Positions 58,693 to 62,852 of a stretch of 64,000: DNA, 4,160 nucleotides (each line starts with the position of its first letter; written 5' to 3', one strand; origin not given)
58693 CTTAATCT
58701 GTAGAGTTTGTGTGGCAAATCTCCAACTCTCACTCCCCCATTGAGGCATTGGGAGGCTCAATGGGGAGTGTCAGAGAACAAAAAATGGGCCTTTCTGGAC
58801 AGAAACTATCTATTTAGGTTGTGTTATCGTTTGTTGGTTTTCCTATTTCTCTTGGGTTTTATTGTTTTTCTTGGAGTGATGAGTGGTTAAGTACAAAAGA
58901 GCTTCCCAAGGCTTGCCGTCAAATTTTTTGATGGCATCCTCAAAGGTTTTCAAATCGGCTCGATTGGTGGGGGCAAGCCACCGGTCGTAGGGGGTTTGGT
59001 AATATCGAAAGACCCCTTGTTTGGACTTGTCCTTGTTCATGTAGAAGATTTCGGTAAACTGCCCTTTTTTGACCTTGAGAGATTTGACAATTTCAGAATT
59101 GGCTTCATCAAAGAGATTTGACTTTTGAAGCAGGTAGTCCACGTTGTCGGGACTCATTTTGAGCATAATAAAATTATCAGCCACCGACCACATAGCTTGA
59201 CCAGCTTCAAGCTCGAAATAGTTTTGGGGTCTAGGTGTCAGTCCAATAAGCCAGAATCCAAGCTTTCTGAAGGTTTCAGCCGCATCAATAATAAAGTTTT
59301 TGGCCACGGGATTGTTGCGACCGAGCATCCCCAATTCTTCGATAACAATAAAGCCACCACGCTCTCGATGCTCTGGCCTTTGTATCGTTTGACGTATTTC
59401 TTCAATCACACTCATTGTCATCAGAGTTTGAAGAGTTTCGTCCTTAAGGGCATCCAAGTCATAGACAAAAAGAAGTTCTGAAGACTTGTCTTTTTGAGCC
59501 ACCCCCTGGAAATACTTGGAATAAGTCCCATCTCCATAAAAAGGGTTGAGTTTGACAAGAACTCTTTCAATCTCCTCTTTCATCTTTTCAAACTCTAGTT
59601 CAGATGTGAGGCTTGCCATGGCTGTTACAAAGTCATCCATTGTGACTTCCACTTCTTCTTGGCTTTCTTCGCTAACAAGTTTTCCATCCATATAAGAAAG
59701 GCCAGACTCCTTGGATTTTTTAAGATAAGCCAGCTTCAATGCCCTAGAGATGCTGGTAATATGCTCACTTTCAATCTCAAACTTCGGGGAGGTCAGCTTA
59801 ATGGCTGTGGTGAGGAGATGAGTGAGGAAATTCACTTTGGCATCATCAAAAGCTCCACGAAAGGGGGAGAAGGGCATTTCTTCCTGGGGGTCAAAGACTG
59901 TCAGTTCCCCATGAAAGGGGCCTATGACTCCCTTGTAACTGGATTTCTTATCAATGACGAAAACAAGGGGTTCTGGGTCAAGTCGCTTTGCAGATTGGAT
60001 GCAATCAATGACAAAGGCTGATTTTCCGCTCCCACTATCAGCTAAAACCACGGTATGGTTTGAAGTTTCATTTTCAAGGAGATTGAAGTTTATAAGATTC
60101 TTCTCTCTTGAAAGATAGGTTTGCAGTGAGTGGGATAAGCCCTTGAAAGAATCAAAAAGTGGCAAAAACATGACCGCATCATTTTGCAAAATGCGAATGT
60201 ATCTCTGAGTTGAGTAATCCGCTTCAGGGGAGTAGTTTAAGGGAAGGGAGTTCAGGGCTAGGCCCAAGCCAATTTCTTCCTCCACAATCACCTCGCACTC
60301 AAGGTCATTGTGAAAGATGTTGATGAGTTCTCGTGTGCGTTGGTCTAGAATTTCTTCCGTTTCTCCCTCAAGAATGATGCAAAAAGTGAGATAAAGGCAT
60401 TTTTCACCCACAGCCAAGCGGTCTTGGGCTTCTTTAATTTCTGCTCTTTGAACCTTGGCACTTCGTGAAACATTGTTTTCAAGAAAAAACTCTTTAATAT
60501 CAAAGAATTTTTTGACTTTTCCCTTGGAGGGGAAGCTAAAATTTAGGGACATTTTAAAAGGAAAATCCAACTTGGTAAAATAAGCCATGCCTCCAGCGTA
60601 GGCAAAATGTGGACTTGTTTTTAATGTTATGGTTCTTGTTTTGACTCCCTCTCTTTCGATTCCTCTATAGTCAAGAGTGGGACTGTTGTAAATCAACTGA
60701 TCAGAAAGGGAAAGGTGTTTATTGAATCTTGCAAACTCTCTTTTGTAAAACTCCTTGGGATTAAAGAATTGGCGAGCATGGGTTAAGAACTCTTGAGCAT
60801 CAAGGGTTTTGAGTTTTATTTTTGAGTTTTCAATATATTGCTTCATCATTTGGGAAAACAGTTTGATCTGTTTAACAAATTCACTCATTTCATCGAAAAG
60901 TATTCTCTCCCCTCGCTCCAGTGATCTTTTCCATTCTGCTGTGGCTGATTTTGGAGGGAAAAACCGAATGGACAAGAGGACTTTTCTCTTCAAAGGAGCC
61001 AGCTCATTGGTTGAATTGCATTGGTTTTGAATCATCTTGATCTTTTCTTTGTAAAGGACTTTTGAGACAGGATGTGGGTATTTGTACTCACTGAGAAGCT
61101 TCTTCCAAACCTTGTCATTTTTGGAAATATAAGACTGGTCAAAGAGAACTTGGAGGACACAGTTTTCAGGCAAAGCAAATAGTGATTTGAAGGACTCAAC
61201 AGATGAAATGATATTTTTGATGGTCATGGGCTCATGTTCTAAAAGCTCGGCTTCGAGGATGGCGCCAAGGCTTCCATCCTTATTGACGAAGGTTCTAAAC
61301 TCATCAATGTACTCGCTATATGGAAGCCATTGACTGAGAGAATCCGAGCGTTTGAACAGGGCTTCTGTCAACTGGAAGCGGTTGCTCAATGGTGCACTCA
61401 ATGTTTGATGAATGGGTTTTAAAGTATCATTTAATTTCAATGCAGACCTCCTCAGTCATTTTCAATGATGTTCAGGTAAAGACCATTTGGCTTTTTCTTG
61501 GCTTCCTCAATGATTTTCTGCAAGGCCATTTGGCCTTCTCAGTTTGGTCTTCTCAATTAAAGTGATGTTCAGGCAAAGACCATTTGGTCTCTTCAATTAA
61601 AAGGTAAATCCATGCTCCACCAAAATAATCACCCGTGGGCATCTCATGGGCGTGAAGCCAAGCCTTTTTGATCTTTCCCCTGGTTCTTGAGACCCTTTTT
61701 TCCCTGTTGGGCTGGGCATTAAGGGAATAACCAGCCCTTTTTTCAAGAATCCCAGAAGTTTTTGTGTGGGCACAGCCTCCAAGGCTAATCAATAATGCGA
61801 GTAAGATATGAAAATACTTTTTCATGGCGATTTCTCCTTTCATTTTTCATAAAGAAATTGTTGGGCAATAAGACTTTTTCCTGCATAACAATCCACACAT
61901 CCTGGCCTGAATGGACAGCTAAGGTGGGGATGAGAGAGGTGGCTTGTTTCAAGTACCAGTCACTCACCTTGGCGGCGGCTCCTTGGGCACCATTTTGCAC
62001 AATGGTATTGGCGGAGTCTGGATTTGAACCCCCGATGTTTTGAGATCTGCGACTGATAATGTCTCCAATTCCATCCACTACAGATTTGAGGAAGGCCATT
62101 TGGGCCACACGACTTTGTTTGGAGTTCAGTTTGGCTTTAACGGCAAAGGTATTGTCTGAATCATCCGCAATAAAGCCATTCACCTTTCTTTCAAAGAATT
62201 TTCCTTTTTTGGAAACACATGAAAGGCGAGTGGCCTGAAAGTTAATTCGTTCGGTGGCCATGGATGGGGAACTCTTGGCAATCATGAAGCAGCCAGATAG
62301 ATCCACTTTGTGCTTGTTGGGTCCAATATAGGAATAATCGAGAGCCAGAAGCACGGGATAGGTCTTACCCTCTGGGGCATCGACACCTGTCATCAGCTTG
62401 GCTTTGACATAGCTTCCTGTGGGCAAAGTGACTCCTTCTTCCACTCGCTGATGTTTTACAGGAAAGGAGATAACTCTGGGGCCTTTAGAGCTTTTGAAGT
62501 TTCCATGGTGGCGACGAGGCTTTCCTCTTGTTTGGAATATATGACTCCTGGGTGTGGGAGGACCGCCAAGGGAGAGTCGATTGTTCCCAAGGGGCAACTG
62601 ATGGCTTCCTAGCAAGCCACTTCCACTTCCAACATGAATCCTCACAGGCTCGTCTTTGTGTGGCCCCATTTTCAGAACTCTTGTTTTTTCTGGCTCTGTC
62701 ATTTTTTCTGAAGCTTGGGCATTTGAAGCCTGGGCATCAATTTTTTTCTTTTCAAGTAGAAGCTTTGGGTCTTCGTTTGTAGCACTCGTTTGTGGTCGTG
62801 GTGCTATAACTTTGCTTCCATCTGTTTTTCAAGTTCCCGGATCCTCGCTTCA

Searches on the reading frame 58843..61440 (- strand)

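Call 74: search_protein_families(library=ncbifam, proteins=[window:58843-61440:-])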
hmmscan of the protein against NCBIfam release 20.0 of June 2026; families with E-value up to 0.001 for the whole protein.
window:58843-61440:- (865 aa): 6 families
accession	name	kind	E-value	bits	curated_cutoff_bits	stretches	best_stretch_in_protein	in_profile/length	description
TIGR02746.1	TraC-F-type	equivalog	4.2e-57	193.6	567.05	1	38-839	1-785/800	type IV secretion system protein TraC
TIGR03744.1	traC_PFL_4706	equivalog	2.1e-22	78.8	520.6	2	327-502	337-515/892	conjugative transfer ATPase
TIGR00929.1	VirB4_CagE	subfamily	5.6e-21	74.5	643.1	1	31-792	4-731/792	VirB4 family type IV secretion/conjugal transfer ATPase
NF045971.1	conju_CD1110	equivalog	3.3e-13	48.8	325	1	320-785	280-716/752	VirB4-like conjugal transfer ATPase, CD1110 family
NF010473.0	PRK13898.1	equivalog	0.00017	19.7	1050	1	461-579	448-562/801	type IV secretion system ATPase VirB4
NF041017.1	DNA_import_CedB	equivalog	0.00031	19.5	700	0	655-722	433-500/590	DNA import protein CedB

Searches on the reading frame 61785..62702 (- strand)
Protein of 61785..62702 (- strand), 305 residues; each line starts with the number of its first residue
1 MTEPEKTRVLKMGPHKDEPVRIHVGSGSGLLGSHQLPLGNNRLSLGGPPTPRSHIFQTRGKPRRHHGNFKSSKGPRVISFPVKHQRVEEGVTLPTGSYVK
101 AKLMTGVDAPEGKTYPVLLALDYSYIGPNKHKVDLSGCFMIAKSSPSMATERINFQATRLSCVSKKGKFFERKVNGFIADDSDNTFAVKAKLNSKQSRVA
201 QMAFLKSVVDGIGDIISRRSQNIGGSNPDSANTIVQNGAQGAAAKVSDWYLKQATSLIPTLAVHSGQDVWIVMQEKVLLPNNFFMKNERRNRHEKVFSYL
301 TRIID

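Call 74: search_protein_families(library=ncbifam, proteins=[window:61785-62702:-])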
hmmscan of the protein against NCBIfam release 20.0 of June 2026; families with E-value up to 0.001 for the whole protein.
window:61785-62702:- (305 aa): 1 family
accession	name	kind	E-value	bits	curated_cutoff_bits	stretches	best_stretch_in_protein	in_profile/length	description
NF010289.0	PRK13729.1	equivalog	2.3e-17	63.1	504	1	93-278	214-408/474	F-type conjugal transfer pilus assembly protein TraB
